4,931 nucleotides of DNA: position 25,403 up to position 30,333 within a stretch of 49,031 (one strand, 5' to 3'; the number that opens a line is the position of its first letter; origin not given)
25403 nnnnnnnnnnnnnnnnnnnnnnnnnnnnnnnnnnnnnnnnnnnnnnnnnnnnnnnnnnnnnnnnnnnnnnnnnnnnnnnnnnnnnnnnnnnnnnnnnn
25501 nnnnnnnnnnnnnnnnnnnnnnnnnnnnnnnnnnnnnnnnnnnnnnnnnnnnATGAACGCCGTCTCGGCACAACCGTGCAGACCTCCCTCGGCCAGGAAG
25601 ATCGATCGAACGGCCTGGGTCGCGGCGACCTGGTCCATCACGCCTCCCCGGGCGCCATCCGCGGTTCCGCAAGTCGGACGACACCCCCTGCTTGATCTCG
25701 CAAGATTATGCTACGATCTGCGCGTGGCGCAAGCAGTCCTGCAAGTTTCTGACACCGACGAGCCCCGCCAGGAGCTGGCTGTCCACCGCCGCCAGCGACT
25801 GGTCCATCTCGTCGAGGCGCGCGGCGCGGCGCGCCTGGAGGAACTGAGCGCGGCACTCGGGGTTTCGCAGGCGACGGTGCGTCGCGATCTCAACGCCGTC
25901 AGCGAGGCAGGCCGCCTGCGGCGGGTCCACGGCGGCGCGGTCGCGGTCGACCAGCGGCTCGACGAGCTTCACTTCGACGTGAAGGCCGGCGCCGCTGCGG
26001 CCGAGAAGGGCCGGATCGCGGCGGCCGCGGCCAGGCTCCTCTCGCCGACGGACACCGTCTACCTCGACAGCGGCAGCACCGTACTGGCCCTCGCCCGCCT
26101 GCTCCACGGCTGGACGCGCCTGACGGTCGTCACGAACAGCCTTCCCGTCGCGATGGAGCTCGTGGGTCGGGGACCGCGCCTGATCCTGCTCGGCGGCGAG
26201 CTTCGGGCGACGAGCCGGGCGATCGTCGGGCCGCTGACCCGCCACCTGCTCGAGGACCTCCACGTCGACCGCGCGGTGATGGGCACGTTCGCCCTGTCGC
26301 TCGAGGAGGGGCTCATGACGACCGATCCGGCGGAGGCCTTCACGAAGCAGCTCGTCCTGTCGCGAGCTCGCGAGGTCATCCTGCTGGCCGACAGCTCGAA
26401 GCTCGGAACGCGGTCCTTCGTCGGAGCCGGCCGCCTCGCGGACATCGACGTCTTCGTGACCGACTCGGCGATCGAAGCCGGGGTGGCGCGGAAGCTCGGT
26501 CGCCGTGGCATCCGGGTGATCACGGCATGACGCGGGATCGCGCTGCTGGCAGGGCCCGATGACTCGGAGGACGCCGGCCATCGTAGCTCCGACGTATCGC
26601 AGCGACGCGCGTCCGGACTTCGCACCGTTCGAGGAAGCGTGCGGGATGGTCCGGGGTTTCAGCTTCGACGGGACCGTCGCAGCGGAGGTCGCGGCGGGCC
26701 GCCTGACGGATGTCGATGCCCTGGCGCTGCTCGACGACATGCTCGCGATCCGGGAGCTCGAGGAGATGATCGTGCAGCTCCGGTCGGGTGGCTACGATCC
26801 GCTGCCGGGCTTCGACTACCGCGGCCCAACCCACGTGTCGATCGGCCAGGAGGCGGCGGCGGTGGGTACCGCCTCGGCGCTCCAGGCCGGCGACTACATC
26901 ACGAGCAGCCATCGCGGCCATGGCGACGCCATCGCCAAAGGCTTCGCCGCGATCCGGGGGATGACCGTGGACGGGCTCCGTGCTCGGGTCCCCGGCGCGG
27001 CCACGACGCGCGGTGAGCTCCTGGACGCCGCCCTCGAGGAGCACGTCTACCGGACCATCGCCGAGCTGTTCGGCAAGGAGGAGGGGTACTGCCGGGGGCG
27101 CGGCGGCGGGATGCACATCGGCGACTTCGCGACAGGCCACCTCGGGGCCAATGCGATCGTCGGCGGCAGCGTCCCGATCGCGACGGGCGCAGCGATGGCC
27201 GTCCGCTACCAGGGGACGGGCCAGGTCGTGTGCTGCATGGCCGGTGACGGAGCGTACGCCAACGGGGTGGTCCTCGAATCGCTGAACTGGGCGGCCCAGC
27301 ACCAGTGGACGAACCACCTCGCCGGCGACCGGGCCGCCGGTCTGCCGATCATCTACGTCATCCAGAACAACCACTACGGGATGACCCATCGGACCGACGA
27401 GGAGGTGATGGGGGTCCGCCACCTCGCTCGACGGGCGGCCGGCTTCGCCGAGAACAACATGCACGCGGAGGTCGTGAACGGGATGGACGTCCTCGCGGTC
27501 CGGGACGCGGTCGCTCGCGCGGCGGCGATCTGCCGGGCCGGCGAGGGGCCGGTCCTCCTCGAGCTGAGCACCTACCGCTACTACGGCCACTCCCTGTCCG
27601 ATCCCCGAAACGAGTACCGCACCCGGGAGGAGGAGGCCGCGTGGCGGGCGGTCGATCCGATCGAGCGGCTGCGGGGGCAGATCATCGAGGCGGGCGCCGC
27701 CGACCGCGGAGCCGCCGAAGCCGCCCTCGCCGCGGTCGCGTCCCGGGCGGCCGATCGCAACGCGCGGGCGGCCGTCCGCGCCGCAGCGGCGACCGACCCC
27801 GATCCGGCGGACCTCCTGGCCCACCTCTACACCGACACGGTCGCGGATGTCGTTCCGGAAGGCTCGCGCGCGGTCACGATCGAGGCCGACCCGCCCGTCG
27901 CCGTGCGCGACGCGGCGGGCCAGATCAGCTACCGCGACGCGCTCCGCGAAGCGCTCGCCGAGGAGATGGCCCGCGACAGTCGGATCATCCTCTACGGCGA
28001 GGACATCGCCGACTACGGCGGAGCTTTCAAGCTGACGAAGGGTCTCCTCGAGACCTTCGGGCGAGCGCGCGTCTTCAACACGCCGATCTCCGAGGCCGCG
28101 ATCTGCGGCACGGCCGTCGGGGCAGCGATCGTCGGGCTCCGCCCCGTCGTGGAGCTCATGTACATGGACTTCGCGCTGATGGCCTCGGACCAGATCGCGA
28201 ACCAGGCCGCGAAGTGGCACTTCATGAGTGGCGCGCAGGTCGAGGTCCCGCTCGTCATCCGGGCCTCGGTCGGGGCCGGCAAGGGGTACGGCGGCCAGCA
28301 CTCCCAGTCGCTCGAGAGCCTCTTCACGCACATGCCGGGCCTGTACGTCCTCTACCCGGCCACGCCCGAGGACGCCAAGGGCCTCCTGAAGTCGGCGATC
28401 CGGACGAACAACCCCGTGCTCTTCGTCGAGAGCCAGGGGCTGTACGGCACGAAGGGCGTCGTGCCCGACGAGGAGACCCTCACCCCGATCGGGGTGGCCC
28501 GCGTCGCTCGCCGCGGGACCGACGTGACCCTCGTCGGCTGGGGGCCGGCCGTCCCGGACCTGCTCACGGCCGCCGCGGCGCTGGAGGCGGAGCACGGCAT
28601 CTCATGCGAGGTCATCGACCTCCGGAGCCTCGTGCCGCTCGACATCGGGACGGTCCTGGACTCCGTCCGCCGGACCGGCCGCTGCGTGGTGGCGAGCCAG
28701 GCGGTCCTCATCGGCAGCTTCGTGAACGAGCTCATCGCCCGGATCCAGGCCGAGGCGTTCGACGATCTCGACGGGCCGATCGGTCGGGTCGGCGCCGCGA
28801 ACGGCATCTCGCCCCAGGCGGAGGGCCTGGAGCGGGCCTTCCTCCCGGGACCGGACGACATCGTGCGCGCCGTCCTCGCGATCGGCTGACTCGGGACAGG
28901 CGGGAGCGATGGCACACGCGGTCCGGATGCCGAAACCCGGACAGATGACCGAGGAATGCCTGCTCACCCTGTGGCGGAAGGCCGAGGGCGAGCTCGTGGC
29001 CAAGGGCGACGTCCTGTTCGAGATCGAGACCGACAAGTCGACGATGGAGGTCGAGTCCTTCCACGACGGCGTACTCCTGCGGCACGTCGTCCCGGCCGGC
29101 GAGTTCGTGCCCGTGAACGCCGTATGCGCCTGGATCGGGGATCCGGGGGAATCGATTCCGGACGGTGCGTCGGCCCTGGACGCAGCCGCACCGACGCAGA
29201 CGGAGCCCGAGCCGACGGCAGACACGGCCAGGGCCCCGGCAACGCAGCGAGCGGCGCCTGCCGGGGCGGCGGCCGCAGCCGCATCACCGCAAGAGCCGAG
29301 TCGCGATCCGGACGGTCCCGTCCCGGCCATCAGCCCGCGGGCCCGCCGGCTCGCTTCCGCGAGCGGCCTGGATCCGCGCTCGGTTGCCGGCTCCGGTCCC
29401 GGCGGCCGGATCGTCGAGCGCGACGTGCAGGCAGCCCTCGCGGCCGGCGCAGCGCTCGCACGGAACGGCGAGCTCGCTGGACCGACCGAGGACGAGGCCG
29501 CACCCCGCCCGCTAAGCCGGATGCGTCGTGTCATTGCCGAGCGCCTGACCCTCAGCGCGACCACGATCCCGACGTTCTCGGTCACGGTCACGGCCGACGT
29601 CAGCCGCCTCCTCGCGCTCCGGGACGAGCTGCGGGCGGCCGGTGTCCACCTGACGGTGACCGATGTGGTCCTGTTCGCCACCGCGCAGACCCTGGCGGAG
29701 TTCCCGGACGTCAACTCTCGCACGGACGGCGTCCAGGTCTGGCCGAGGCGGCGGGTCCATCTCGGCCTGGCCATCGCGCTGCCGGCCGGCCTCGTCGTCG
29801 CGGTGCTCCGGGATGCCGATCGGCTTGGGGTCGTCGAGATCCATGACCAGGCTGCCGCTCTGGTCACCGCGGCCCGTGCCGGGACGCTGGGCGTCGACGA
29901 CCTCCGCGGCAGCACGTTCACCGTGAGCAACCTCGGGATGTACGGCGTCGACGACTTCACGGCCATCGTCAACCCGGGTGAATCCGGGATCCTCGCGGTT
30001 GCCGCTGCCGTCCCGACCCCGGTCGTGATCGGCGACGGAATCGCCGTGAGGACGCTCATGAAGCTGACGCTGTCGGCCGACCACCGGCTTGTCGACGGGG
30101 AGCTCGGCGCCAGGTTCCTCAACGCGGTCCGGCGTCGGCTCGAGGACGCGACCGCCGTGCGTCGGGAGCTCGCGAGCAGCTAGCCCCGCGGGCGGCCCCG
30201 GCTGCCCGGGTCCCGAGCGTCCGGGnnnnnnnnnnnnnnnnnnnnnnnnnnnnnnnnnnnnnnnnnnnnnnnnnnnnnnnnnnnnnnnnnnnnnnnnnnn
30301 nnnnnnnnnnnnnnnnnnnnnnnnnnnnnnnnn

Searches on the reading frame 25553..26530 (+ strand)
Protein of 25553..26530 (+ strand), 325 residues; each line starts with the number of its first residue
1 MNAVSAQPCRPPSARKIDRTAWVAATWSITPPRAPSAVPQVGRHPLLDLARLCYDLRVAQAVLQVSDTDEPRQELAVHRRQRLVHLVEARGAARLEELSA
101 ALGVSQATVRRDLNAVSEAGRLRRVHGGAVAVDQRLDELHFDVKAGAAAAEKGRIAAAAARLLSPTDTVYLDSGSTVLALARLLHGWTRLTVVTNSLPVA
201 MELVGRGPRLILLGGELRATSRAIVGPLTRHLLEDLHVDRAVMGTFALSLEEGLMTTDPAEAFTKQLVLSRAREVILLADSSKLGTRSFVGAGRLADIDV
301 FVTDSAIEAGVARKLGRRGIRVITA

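Call 10: search_protein_families(library=pfam, proteins=[window:25553-26530:+], max_evalue=0.001)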
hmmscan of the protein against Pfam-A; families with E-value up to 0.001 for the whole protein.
window:25553-26530:+ (325 aa): 5 families
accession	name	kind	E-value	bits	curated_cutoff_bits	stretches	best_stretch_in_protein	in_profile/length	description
PF00455.28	DeoRC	-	1.2e-47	162.3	31.8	1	149-305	3-160/160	DeoR C terminal sensor domain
PF08220.18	HTH_DeoR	-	1e-17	64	21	1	79-134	1-56/57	DeoR-like helix-turn-helix domain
PF08279.18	HTH_11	-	1.2e-05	25.5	25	1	79-120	1-43/55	HTH domain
PF19187.6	HTH_PafC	-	3.6e-05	24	32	1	78-137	4-63/115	PafC helix-turn-helix domain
PF25213.1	HVO_A0261_N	-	0.0008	19.7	35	0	77-127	10-59/86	HVO_A0261 N-terminal domain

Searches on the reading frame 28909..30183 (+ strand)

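Call 11: search_protein_families(library=pfam, proteins=[window:28909-30183:+], max_evalue=0.001)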
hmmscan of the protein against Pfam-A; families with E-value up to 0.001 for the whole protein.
window:28909-30183:+ (424 aa): 3 families
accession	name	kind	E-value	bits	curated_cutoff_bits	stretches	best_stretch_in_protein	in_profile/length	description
PF00198.28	2-oxoacid_dh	-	1.6e-69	234.4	23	1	200-415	7-228/232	2-oxoacid dehydrogenases acyltransferase (catalytic domain)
PF00364.28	Biotin_lipoyl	-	5.9e-13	48.9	22.1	1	4-72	2-69/73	Biotin-requiring enzyme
PF02817.22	E3_binding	-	3e-12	47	23.7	1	141-174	3-36/36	e3 binding domain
